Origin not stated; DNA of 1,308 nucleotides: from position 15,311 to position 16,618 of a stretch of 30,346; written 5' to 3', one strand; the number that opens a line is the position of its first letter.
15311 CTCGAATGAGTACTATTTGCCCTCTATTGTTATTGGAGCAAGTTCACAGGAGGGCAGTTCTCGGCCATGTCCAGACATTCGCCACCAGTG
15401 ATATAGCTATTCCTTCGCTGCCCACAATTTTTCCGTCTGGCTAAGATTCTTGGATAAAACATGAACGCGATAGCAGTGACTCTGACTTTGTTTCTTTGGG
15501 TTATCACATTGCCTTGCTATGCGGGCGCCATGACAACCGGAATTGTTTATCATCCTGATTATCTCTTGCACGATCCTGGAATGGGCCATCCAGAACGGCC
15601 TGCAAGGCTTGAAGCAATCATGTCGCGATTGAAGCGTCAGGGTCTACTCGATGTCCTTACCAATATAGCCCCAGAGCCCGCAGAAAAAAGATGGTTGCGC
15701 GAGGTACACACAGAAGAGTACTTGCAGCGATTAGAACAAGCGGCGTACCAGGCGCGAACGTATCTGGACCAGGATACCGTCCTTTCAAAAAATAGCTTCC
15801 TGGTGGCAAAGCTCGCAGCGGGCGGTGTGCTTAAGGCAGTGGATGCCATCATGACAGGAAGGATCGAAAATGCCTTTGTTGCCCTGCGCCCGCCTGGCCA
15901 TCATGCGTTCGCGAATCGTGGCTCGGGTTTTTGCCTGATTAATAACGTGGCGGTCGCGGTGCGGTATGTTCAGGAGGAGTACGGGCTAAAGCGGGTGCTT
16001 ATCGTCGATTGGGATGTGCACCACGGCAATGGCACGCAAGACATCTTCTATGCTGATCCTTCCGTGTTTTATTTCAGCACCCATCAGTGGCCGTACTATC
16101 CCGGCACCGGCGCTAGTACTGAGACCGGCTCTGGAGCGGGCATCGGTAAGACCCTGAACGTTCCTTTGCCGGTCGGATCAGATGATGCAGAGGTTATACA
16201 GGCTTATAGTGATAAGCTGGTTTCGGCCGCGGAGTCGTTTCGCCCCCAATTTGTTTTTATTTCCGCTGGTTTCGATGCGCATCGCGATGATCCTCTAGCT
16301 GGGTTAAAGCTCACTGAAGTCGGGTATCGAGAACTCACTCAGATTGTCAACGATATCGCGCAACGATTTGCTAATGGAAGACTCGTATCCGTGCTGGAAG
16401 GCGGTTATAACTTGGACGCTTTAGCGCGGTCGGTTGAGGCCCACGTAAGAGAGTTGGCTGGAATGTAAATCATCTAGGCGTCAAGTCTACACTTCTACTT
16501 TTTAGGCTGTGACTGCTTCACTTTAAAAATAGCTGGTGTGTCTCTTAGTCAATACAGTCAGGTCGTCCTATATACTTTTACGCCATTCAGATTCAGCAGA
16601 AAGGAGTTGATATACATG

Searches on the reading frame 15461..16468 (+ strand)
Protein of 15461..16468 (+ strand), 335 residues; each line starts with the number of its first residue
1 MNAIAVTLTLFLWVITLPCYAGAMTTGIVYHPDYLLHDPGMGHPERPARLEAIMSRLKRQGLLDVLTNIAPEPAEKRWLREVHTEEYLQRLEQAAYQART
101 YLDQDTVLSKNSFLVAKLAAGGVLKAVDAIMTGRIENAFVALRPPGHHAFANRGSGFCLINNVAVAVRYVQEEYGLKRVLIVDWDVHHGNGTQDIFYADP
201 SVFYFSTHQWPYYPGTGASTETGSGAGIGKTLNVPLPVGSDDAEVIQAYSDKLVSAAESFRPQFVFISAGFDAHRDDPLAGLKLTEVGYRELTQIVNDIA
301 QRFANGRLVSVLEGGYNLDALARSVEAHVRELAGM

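Call 24: search_protein_families(library=pfam, proteins=[window:15461-16465:+])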
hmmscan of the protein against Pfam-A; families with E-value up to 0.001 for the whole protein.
window:15461-16465:+ (335 aa): 1 family
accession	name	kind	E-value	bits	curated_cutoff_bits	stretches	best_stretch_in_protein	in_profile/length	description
PF00850.24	Hist_deacetyl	-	5.5e-104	348.1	27.9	1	43-332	1-298/298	Histone deacetylase domain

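Call 31: find_encoding_contigs(protein=window:15461-16468:+, flank=10000, max_places=6)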
Protein window:15461-16468:+ (335 aa): 5 contigs read that carry it; 3 places shown.
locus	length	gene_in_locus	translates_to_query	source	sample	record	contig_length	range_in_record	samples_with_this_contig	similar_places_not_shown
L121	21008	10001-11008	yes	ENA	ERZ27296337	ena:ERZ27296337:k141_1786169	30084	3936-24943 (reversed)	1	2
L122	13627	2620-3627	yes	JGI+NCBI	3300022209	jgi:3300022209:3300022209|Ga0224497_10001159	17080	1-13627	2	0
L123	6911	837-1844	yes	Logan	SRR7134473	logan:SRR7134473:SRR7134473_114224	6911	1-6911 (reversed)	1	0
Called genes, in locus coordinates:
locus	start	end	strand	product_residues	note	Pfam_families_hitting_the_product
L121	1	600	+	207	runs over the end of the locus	PF02798:GST_N, PF13417:GST_N_3, PF13409:GST_N_2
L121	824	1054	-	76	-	-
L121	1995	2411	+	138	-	-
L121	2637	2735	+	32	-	-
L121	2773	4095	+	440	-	PF00561:Abhydrolase_1, PF12697:Abhydrolase_6, PF12146:Hydrolase_4, PF00211:Guanylate_cyc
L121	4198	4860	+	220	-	PF02798:GST_N (weak), PF13409:GST_N_2, PF13417:GST_N_3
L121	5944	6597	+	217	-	PF00775:Dioxygenase_C, PF13620:CarboxypepD_reg (faint)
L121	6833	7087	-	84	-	-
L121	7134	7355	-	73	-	PF02627:CMD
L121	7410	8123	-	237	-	PF02798:GST_N, PF13409:GST_N_2, PF13417:GST_N_3, PF22441:CLIC-like_N (weak), PF17172:GST_N_4 (faint), PF00043:GST_C, PF16865:GST_C_5 (weak), PF13410:GST_C_2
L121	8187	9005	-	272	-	PF04542:Sigma70_r2, PF04545:Sigma70_r4 (weak), PF08281:Sigma70_r4_2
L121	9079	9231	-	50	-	-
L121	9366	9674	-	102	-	PF14333:DUF4389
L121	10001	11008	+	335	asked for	PF00850:Hist_deacetyl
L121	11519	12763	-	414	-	PF04422:FrhB_FdhB_N, PF04432:FrhB_FdhB_C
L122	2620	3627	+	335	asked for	PF00850:Hist_deacetyl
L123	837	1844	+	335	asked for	PF00850:Hist_deacetyl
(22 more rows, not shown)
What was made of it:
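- The upstream genes are on the same strand (call 31).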
